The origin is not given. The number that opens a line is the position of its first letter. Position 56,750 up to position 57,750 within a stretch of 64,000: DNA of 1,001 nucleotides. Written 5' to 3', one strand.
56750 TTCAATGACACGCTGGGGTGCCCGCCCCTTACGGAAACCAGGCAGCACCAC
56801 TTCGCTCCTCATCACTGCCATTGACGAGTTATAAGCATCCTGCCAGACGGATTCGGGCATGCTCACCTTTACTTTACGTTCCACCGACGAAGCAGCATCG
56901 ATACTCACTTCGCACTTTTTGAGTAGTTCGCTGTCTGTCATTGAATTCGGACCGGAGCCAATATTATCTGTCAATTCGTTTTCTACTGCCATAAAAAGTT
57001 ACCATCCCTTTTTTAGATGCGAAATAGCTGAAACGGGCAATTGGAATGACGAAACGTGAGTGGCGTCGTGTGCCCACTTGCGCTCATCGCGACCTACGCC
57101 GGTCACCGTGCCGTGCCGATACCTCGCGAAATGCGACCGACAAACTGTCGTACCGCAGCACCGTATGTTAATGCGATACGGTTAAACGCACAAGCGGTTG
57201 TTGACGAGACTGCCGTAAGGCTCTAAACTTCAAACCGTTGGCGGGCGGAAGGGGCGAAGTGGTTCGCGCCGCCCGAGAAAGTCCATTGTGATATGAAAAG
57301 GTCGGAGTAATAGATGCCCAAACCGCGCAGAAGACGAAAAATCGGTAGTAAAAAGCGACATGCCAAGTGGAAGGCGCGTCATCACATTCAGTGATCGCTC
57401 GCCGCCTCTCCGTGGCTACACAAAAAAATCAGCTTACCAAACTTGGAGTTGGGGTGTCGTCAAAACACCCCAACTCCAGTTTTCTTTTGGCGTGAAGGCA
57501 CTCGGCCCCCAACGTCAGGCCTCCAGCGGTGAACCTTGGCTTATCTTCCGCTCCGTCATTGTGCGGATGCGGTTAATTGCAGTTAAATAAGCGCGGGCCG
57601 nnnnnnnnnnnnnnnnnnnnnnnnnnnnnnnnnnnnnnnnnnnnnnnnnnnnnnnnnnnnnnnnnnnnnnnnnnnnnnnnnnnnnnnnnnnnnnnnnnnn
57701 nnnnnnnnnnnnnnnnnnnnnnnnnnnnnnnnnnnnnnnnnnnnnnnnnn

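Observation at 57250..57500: Ultra-basic 26-aa ORF with its own RBS and a 13-bp-stem bidirectional terminator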

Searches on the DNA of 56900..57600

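Call 10: search_rna_families(source=window, start=56900, end=57600, threshold=evalue, max_evalue=10)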
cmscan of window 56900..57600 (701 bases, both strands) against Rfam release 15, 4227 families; matches with E-value up to 10: 3.
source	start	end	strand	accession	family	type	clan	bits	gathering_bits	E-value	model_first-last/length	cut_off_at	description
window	57328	57391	-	RF00588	SNORD41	Gene; snRNA; snoRNA; CD-box;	CL00058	15.9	41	4.8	1-70/70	no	Small nucleolar RNA SNORD41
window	57280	57361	+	RF01420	snoR113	Gene; snRNA; snoRNA; CD-box;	-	15.7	47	2.1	1-103/103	no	Small nucleolar RNA snoR113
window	57215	57339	+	RF00060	HgcE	Gene; snRNA; snoRNA; HACA-box;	-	15.4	50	1.1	1-130/130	no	HgcE RNA (Pab105)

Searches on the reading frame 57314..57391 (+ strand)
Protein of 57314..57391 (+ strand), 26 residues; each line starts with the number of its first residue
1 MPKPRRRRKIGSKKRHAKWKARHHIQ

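Call 4: search_protein_families(library=pfam, proteins=[window:57314-57391:+], max_evalue=10)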
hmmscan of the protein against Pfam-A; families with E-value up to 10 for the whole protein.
seq(26 aa): 0 families

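Call 5: search_protein_families(library=ncbifam, proteins=[window:57314-57391:+], max_evalue=10)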
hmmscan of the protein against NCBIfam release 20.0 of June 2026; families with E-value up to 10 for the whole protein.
seq(26 aa): 0 families

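Call 6: search_solved_structures(query=window:57314-57391:+, max_evalue=10, show_alignments=5)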
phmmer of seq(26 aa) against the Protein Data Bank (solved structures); distinct sequences matched with E-value up to 10: 0.

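Call 7: list_cluster_members(proteins=[window:57314-57391:+])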
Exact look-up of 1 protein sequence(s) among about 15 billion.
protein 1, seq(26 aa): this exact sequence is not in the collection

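Call 37: search_solved_structures(query=A2, max_evalue=10, show_alignments=5)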
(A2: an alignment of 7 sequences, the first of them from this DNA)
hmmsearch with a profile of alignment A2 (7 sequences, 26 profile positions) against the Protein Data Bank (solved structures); distinct sequences matched with E-value up to 10: 0.
